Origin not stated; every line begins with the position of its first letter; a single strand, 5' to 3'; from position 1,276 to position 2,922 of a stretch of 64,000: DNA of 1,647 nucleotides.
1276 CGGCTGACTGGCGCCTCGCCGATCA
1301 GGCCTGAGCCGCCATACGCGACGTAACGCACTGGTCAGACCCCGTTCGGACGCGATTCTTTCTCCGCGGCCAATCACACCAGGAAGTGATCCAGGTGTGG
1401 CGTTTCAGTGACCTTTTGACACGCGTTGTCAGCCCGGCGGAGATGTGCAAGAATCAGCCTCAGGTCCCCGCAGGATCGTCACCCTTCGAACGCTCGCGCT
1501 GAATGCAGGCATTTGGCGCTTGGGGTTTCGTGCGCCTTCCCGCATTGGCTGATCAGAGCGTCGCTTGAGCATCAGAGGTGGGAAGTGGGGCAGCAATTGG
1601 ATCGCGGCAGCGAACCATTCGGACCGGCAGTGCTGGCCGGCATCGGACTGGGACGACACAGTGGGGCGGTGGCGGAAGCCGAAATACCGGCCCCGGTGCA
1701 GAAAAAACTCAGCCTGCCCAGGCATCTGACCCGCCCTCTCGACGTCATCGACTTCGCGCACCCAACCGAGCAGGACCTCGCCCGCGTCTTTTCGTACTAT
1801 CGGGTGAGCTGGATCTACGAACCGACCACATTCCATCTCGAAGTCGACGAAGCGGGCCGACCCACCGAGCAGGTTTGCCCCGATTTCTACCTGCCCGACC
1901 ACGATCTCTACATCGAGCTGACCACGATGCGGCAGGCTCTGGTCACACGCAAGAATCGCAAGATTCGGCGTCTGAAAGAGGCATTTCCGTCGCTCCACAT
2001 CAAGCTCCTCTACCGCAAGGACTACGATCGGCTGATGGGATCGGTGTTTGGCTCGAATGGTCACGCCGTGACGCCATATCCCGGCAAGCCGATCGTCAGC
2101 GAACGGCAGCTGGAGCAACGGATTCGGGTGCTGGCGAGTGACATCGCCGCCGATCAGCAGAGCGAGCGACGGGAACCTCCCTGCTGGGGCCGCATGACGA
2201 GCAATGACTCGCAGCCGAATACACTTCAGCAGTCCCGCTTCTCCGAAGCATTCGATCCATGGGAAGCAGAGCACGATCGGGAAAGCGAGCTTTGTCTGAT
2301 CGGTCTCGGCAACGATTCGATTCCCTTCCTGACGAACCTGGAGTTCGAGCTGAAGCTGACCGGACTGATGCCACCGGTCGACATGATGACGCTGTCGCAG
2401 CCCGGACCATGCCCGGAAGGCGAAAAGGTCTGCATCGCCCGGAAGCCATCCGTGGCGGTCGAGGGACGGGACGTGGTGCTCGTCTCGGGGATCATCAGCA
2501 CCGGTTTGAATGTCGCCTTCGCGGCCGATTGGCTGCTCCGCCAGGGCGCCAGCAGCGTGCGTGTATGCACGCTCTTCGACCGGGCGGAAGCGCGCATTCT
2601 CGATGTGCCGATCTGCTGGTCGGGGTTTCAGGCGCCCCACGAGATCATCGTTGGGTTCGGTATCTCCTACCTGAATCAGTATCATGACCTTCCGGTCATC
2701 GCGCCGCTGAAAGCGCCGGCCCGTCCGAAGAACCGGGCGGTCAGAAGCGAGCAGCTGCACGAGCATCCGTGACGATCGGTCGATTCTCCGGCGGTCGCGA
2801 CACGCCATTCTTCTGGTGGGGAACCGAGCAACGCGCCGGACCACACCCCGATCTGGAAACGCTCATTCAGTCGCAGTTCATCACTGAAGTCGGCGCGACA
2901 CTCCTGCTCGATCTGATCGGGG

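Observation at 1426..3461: Coupled gene pair: nuclease-like/degenerate-HPRT fusion plus a minimal secretion-type ATPase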

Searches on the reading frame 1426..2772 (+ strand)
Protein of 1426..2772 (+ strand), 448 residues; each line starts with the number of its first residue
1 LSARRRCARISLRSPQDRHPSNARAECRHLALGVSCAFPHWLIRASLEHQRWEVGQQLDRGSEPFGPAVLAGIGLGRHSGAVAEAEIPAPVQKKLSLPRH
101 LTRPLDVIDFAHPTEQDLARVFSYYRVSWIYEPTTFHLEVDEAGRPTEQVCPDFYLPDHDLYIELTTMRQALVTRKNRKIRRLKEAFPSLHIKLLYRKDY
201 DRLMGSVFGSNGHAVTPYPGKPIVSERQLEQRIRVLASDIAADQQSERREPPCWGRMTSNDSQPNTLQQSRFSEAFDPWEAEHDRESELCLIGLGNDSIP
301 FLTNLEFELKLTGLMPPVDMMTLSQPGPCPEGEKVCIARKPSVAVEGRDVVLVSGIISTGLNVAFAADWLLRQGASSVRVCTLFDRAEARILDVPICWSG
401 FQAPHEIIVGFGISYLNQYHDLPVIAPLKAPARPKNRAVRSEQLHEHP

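Call 3: search_protein_families(library=pfam, proteins=[window:1426-2772:+], max_evalue=1)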
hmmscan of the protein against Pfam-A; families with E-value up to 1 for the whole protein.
window:1426-2772:+ (448 aa): 1 family
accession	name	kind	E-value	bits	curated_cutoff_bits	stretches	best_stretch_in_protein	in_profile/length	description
PF00156.33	Pribosyltran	-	2.9e-06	27.1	26.3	1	344-413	84-155/158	Phosphoribosyl transferase domain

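Call 4: search_protein_families(library=ncbifam, proteins=[window:1426-2772:+], max_evalue=1)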
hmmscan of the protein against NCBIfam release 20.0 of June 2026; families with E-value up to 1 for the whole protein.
window:1426-2772:+ (448 aa): 14 families
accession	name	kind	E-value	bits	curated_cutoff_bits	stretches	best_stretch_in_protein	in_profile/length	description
TIGR01203.1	HGPRTase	equivalog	2.4e-19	69.7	150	1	280-427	20-165/167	hypoxanthine phosphoribosyltransferase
NF006605.0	PRK09162.1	equivalog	3.7e-10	39.5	181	1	330-428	81-180/183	hypoxanthine-guanine phosphoribosyltransferase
NF002095.0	PRK00934.1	equivalog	8.9e-06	25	296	1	333-382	192-240/287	ribose-phosphate diphosphokinase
TIGR01251.1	ribP_PPkin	subfamily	1.9e-05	23.7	113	1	339-382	202-245/309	ribose-phosphate diphosphokinase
TIGR00201.1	comF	subfamily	0.00027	20.9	233.55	1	344-383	149-188/190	ComF family protein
NF008616.0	PRK11595.1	equivalog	0.00068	19.2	304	1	342-383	182-223/227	DNA utilization protein GntX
NF005537.0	PRK07199.1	subfamily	0.0032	16.6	322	1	334-381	198-245/301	ribose-phosphate diphosphokinase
NF002320.0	PRK01259.1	subfamily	0.012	15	297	1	345-382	212-249/316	ribose-phosphate diphosphokinase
TIGR01367.1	pyrE_Therm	equivalog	0.017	14.8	150.25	1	345-390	103-149/187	orotate phosphoribosyltransferase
NF003548.0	PRK05205.1-4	equivalog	0.05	13.5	218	1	342-388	85-132/173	bifunctional pyr operon transcriptional regulator/uracil phosphoribosyltransferase PyrR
NF002844.0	PRK03092.1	equivalog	0.055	12.7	438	1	344-382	220-258/326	ribose-phosphate diphosphokinase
NF003549.0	PRK05205.1-5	equivalog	0.061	12.8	138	1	338-388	90-141/182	bifunctional pyr operon transcriptional regulator/uracil phosphoribosyltransferase PyrR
NF002620.0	PRK02277.1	subfamily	0.1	12.3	115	1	344-396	138-191/201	orotate phosphoribosyltransferase-like protein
NF005592.0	PRK07322.1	subfamily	0.27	10.6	143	1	333-388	106-161/180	adenine phosphoribosyltransferase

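Call 5: search_protein_families(library=padloc, proteins=[window:1426-2772:+], max_evalue=1)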
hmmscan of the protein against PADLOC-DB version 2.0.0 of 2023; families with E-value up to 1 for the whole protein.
window:1426-2772:+ (448 aa): 2 families
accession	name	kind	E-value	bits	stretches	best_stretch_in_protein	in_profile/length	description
PDLC05067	PDC-S69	-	0.0063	14.2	1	147-181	217-251/289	-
PDLC01150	HEAT_CxxC_PDDEXK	-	0.019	12.2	1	150-171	224-245/288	HEAT_CxxC_PD-DEXK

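Call 6: find_homologous_proteins(query=window:1426-2772:+, max_evalue=0.001)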
Query window:1426-2772:+ (448 aa): 264 proteins with E <= 0.001 among 8000 candidates; the best 120 are listed.
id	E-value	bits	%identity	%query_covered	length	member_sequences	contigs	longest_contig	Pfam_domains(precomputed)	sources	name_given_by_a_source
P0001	3.9e-269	911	100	88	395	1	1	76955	PF00156.34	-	-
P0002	3.6e-232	789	86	88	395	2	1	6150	PF00156.34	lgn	-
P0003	1.5e-181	622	68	89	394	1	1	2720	-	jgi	-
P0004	4.5e-168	578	66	88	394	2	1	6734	PF00156.34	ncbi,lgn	ncbi:MAG: hypothetical protein AB7G88_07215 [Thermomicrobiales bacterium]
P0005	2.6e-134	467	55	88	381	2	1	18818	PF00156.34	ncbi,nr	ncbi:MAG: hypothetical protein KF883_17065 [Thermomicrobiales bacterium]|nr:hypothetical protein [Th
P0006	9.0e-128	445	51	86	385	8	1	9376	PF00156.34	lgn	-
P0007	2.6e-126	440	53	88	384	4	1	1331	-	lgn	-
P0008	3.2e-114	400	52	83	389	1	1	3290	PF00156.34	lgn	-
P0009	5.3e-110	387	52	77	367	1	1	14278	PF00156.34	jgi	jgi:hypoxanthine phosphoribosyltransferase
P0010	9.5e-108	379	49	86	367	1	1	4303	PF00156.34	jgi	jgi:hypoxanthine phosphoribosyltransferase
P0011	1.6e-105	372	50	87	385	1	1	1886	PF00156.34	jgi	jgi:hypoxanthine phosphoribosyltransferase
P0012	1.8e-105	372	49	78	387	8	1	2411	PF00156.34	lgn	-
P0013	4.4e-105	370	51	77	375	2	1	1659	PF00156.34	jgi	jgi:hypoxanthine phosphoribosyltransferase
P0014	8.1e-105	369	49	86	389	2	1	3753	PF00156.34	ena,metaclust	metaclust:\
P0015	5.1e-104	367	51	77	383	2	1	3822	PF00156.34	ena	-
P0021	2.0e-86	309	48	74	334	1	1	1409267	PF00156.34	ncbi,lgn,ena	-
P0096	1.5e-65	240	36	81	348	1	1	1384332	PF00156.34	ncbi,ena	-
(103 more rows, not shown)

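Call 7: search_solved_structures(query=window:1585-2772:+, max_evalue=0.01, show_alignments=3)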
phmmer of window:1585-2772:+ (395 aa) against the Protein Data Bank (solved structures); distinct sequences matched with E-value up to 0.01: 46.
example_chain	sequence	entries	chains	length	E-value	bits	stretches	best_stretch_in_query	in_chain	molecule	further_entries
2geb_A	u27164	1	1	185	1.2e-20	77.1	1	234-377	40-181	Hypoxanthine-guanine phosphoribosyltransferase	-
3ohp_A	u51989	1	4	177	1.3e-20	77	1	229-374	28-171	Hypoxanthine phosphoribosyltransferase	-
6d9q_A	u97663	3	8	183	2.6e-20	76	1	237-377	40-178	Hypoxanthine phosphoribosyltransferase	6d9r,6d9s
1r3u_A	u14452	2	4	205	3.2e-20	75.7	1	234-377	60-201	Hypoxanthine-guanine phosphoribosyltransferase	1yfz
3h83_A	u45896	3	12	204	3.3e-20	75.7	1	237-377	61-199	Hypoxanthine phosphoribosyltransferase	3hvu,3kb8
4lyy_A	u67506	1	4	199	8.1e-20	74.4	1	231-375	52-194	Hypoxanthine phosphoribosyltransferase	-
1j7j_A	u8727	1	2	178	5.4e-17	65.1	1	227-373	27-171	hypoxanthine phosphoribosyltransferase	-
8cag_A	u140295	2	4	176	2.2e-16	63.1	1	227-373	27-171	Hypoxanthine phosphoribosyltransferase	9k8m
5knr_A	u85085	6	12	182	2.4e-16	63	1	227-373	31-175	Hypoxanthine-guanine phosphoribosyltransferase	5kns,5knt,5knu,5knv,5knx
1g9s_A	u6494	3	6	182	5.2e-16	61.8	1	227-373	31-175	HYPOXANTHINE PHOSPHORIBOSYLTRANSFERASE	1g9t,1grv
3o7m_A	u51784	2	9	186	2.3e-15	59.7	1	239-375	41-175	Hypoxanthine phosphoribosyltransferase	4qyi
4rht_A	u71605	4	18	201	3.2e-13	52.7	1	235-375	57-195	Hypoxanthine-guanine phosphoribosyltransferase Hpt | Hypoxanthine-guanine phosphoribosyltransferase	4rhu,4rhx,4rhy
1hgx_A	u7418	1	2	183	3.4e-13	52.5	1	267-377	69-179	HYPOXANTHINE-GUANINE-XANTHINE PHOSPHORIBOSYLTRANSFERASE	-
5knp_A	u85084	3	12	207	3.4e-13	52.5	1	235-375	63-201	Hypoxanthine-guanine phosphoribosyltransferase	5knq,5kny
4pfq_A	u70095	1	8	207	1.3e-12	50.6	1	224-375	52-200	Hypoxanthine phosphoribosyltransferase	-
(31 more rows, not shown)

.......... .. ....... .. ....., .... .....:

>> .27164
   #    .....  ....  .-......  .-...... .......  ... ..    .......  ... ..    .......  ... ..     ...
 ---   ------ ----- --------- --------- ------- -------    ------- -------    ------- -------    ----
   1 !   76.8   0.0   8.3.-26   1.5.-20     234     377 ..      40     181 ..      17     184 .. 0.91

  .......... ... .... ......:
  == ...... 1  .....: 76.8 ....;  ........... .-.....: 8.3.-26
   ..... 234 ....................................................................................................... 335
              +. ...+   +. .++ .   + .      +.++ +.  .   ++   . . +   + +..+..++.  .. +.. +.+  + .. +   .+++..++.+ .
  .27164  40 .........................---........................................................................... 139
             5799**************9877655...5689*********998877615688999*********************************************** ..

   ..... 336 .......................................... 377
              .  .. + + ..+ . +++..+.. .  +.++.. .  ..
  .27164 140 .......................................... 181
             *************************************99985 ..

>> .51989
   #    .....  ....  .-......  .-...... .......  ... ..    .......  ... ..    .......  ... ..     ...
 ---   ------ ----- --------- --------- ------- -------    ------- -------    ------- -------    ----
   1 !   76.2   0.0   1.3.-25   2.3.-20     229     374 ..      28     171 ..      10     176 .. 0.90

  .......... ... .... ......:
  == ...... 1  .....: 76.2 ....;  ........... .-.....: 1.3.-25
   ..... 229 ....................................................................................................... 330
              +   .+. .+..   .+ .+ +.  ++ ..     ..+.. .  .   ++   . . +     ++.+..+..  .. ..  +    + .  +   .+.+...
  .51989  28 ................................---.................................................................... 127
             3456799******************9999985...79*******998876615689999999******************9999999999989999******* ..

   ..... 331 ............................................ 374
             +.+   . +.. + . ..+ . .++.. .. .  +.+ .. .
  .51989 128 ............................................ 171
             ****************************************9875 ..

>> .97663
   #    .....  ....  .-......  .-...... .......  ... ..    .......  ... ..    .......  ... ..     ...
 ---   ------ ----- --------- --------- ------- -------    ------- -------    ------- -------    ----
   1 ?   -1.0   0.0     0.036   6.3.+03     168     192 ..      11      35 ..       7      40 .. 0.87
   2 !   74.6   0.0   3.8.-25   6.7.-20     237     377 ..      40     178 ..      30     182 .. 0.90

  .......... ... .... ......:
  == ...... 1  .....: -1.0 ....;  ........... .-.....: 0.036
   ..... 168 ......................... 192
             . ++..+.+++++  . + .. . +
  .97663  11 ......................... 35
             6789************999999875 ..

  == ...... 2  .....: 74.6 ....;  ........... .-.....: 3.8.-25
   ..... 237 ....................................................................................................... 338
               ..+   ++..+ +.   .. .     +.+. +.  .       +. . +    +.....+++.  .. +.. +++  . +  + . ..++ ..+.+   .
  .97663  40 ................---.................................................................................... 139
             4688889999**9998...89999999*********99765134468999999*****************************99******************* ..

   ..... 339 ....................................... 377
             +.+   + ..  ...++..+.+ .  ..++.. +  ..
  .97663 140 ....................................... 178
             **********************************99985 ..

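Call 12: find_encoding_contigs(protein=P0021, flank=8000, max_places=3)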
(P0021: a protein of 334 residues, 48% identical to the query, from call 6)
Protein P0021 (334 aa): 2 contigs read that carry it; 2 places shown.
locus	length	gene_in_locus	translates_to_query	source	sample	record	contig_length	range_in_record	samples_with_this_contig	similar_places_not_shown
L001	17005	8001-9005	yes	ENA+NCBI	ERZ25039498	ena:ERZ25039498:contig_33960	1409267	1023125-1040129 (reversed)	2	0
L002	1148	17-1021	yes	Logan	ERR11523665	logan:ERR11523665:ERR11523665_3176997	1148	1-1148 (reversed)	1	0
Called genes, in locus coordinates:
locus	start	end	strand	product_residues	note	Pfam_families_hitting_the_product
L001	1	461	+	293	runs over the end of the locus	-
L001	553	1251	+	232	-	PF09335:VTT_dom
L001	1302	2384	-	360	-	PF01595:CNNM, PF00571:CBS (weak)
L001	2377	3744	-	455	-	PF01595:CNNM, PF00571:CBS (faint), PF03471:CorC_HlyC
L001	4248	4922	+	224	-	PF00730:HhH-GPD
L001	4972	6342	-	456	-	PF00291:PALP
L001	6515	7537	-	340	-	PF01544:CorA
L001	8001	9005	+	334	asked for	PF00156:Pribosyltran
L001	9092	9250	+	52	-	-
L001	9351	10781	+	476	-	PF00158:Sigma54_activat (faint), PF07728:AAA_5 (faint)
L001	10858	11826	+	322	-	PF27532:Mb0984_helical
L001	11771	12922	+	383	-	PF27098:Rv0959_3rd, PF13519:VWA_2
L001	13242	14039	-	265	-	PF02811:PHP (weak)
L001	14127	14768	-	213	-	PF00857:Isochorismatase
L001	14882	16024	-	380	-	PF13088:BNR_2 (weak)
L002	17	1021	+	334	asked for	PF00156:Pribosyltran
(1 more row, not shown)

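Call 13: find_encoding_contigs(protein=P0096, flank=8000, max_places=3)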
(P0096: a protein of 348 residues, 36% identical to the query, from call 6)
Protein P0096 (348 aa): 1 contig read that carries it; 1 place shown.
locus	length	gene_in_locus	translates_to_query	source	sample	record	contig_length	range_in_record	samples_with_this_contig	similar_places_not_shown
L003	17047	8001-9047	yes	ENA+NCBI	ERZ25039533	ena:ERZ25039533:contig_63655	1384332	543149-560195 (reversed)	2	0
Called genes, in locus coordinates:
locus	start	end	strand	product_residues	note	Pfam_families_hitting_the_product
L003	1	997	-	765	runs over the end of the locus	PF13401:AAA_22 (weak), PF25872:HTH_77, PF17874:TPR_MalT (weak), PF13424:TPR_12 (weak), PF00196:GerE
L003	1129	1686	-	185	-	-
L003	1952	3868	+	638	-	PF13231:PMT_2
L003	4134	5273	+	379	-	PF00245:Alk_phosphatase, PF01676:Metalloenzyme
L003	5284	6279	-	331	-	-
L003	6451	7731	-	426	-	PF07653:SH3_2 (faint), PF08239:SH3_3 (weak), PF01551:Peptidase_M23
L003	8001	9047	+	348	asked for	PF00156:Pribosyltran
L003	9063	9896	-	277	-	PF00296:Bac_luciferase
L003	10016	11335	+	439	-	PF05977:MFS_3, PF07690:MFS_1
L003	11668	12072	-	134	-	PF00291:PALP (weak)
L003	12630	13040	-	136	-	-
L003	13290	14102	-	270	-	PF24827:AstE_AspA_cat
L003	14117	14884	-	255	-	PF01209:Ubie_methyltran (weak), PF13489:Methyltransf_23, PF13847:Methyltransf_31, PF08241:Methyltransf_11, PF08242:Methyltransf_12, PF13649:Methyltransf_25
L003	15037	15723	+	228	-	PF00730:HhH-GPD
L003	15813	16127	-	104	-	-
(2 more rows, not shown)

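Call 16: find_related_loci(query=A1, collection=genome_contigs, flank=8000)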
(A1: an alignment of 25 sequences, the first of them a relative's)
Query A1 (395 aa) in genome_contigs; peptide patterns used: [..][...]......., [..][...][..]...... (x = any residue, [..] = any of these).
599 stretches matched a pattern (row limit reached: there are more); 592 encode a relative of the query (tblastn E <= 1e-3); the best 80 are kept; 80 distinct loci.
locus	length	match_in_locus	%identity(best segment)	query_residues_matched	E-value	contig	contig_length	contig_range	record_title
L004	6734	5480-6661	66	1-395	7e-171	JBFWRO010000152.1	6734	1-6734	MAG: Thermomicrobiales bacterium isolate CA_2019_TPBF_208 NODE_44347_length_6734_cov_2.533071_TPBF, whole genome shotgun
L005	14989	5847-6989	55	1-394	1e-138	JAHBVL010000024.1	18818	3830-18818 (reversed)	MAG: Thermomicrobiales bacterium isolate ACE_CHL14 CHL14_24, whole genome shotgun sequence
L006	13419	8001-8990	45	18-375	2e-88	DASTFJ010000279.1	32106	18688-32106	MAG TPA_asm: Thermomicrobiales bacterium isolate SMAG_U871 k141_48497, whole genome shotgun sequence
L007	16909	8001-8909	47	46-375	6e-87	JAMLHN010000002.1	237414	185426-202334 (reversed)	MAG: Thermomicrobiales bacterium isolate ACE_NR_CHLO10 ACE_NR_CHLO10_2, whole genome shotgun sequence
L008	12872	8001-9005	43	2-379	3e-85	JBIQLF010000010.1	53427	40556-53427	MAG: Thermomicrobia bacterium isolate mag.54g NODE_575_length_53427, whole genome shotgun sequence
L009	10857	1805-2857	39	27-375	2e-73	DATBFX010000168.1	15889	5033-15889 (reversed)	MAG TPA_asm: Thermomicrobiales bacterium isolate SMAG_U3822 k141_3356286, whole genome shotgun sequence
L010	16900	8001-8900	40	39-376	1e-70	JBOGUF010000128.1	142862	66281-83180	MAG: Thermomicrobiales bacterium isolate M3-S_metabat2.bin.186 k127_1067135, whole genome shotgun sequence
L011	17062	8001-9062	39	19-375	9e-70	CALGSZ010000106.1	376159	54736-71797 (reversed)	MAG TPA_asm: uncultured Chloroflexi bacterium isolate SRR5251193_bin.127_CONCOCT_v1.1_MAG genome assembly, contig: ERZ79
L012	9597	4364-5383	38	7-373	2e-69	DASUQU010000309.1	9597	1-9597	MAG TPA_asm: Thermomicrobiales bacterium isolate SMAG_U1689 k141_636556, whole genome shotgun sequence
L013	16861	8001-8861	39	53-373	2e-68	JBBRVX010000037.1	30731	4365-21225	MAG: Thermomicrobiales bacterium isolate La3_metabat2.280 La3_metabat2.280_K_3741837_L_30731_cov_14.0000, whole genome s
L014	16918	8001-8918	38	36-376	2e-66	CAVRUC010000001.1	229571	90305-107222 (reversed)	MAG: uncultured Chloroflexia bacterium isolate MFD02840.bin.1.240 genome assembly, contig: contig_112043, whole genome s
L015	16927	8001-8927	42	36-375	2e-65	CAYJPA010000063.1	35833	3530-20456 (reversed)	MAG TPA_asm: uncultured Sphaerobacteraceae bacterium isolate ERP124720_co1_207 genome assembly, contig: NODE_1631_length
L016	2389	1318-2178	39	57-377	2e-66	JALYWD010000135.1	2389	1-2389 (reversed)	MAG: Chloroflexota bacterium isolate KUW bin4 SD1472-74_k127_119632, whole genome shotgun sequence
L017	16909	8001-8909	39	38-373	5e-65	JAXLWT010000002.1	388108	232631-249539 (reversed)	MAG: Thermomicrobiales bacterium isolate STL-CHL30 C1.275.fa-2, whole genome shotgun sequence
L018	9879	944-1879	39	39-389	7e-65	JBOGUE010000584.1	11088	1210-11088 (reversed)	MAG: Thermomicrobiales bacterium isolate M3-S_metawrap_bin.154 k127_3153155, whole genome shotgun sequence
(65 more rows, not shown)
